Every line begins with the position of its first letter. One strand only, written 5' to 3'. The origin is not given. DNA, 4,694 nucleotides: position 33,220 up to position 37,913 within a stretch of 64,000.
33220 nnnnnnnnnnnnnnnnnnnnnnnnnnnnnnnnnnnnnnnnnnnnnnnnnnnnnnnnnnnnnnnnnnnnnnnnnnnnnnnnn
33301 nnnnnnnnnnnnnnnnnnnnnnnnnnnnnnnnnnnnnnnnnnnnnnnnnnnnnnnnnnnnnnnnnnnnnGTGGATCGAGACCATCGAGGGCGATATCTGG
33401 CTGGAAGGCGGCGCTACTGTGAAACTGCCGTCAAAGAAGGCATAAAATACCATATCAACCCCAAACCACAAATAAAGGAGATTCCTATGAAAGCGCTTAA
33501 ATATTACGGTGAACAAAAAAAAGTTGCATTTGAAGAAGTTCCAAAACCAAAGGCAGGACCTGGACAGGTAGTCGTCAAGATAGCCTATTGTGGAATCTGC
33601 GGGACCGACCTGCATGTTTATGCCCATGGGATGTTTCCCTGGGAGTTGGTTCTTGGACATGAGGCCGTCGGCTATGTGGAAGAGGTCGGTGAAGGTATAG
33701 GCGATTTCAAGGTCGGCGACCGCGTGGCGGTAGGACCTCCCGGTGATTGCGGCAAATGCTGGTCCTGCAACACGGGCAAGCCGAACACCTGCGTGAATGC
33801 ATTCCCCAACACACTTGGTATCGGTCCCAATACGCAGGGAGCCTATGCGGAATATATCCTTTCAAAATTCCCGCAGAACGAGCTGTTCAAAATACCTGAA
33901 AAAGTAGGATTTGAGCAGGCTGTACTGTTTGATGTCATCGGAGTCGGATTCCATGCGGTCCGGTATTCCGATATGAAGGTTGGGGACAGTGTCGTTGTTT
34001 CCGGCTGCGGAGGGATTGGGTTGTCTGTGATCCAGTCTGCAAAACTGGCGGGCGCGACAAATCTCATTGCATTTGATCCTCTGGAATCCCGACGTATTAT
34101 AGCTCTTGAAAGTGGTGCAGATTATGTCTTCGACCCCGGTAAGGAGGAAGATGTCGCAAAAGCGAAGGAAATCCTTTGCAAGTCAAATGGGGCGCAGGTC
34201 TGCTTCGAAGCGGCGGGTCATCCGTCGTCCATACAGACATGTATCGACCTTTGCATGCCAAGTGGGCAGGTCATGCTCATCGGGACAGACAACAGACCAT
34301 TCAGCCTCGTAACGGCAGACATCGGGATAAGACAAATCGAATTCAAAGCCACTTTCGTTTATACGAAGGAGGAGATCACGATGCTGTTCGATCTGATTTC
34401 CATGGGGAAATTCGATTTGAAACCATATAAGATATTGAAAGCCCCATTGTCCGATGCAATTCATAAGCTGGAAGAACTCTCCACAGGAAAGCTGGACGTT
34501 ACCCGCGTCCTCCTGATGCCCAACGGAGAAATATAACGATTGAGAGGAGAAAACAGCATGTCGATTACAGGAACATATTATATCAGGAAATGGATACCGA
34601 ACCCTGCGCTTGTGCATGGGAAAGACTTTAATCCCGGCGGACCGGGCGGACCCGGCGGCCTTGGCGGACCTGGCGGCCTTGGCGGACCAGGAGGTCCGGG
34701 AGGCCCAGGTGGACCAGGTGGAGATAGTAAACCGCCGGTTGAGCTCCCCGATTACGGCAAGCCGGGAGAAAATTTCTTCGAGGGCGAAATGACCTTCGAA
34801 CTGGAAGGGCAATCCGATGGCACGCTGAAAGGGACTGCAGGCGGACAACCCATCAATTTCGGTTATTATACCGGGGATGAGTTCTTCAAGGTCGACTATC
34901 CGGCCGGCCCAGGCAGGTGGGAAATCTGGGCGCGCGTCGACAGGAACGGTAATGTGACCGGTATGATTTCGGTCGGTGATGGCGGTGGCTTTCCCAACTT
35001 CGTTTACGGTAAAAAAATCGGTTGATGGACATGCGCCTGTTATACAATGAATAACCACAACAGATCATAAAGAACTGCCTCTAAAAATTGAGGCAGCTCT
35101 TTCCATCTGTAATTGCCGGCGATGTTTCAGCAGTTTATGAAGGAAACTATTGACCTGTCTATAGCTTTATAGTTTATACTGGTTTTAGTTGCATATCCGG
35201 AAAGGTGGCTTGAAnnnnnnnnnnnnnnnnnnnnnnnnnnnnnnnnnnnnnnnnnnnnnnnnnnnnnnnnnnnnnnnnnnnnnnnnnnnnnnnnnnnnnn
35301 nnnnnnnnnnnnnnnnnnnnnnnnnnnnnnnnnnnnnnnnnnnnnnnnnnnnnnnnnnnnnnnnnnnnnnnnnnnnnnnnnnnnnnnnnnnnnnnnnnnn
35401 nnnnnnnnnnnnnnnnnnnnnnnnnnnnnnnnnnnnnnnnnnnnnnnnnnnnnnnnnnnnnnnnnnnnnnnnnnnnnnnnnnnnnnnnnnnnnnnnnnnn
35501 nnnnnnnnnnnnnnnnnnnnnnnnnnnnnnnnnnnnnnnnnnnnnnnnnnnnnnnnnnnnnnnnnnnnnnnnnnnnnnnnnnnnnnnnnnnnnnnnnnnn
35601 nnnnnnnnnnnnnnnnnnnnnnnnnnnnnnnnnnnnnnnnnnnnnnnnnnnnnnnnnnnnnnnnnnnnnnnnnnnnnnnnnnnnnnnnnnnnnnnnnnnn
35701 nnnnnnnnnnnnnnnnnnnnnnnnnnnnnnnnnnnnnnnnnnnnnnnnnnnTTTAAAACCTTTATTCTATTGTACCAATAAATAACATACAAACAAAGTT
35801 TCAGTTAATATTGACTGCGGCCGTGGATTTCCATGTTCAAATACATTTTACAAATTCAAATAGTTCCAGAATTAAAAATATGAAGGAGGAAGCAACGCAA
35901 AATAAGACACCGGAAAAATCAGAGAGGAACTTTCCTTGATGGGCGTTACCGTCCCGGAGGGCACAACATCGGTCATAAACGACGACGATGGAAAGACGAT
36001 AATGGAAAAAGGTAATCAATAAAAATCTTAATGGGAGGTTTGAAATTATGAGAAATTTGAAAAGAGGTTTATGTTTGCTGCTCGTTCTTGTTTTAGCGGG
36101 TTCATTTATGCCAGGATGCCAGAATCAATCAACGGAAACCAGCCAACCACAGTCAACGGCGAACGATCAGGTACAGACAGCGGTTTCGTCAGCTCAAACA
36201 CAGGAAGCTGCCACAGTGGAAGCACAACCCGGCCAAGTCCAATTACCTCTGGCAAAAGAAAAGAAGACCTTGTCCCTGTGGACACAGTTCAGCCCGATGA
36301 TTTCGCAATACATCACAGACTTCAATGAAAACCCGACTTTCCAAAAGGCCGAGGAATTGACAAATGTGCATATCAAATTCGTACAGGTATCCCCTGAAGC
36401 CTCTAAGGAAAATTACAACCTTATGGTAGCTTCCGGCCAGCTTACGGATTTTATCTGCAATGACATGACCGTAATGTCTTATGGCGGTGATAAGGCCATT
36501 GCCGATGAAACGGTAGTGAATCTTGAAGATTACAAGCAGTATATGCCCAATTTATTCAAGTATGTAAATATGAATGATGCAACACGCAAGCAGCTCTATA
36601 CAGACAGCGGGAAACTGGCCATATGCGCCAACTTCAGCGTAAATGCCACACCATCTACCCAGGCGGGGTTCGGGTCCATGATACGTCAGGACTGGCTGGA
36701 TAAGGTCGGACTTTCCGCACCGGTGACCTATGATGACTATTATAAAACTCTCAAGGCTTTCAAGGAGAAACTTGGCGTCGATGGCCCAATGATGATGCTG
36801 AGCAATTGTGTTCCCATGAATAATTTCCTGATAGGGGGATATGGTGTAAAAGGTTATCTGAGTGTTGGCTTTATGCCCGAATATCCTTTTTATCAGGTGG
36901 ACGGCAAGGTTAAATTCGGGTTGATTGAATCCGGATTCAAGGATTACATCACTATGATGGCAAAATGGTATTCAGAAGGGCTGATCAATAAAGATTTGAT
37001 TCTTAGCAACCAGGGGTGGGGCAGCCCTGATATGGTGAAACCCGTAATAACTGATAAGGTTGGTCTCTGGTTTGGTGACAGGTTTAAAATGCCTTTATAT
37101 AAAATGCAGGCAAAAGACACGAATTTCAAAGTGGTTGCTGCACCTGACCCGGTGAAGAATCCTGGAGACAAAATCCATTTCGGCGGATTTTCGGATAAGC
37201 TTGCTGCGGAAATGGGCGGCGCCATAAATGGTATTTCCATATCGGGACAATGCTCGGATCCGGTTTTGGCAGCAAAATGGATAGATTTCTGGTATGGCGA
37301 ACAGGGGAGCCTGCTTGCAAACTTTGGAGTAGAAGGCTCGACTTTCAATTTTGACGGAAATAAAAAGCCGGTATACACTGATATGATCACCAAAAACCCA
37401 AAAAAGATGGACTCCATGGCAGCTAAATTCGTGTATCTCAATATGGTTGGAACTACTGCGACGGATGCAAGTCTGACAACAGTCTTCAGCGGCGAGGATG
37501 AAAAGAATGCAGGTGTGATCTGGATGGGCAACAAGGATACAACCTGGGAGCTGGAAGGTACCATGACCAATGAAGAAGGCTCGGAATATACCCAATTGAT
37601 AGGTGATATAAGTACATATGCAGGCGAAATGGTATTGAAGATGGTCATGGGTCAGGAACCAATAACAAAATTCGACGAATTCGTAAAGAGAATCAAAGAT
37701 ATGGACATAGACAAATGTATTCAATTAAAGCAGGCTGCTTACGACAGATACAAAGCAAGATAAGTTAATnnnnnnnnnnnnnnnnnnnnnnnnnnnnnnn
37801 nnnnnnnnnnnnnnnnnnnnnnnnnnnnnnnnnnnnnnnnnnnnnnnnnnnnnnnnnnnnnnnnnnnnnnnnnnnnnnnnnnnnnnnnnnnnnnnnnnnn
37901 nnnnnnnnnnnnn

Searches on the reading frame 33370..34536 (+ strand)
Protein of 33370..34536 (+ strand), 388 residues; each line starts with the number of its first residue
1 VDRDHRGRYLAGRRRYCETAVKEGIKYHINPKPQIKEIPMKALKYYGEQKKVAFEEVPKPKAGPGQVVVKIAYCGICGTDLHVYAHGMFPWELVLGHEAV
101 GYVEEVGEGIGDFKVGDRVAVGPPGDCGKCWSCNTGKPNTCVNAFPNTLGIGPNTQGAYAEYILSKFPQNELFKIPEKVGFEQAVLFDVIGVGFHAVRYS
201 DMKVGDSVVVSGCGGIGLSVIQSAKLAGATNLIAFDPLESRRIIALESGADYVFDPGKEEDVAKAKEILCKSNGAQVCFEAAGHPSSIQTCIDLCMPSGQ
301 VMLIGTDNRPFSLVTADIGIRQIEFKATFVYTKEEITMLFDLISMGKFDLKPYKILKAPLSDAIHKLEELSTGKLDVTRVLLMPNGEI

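Call 81: search_protein_families(library=pfam, proteins=[window:33370-34536:+], max_evalue=0.00001)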
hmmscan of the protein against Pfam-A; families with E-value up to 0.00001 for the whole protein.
window:33370-34536:+ (388 aa): 2 families
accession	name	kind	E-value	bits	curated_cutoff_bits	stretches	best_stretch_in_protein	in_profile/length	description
PF08240.17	ADH_N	-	1.4e-28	99.6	23.5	1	63-177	1-104/104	Alcohol dehydrogenase GroES-like domain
PF00107.32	ADH_zinc_N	-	7.7e-24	84.5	31.8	1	215-343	1-127/129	Zinc-binding dehydrogenase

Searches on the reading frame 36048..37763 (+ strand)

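Call 81: search_protein_families(library=pfam, proteins=[window:36048-37763:+], max_evalue=0.00001)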
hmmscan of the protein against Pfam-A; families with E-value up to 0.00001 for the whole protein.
window:36048-37763:+ (571 aa): 1 family
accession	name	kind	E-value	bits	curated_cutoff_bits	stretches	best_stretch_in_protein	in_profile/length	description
PF01547.30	SBP_bac_1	-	1.2e-06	29.2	26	1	102-420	18-305/307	Bacterial extracellular solute-binding protein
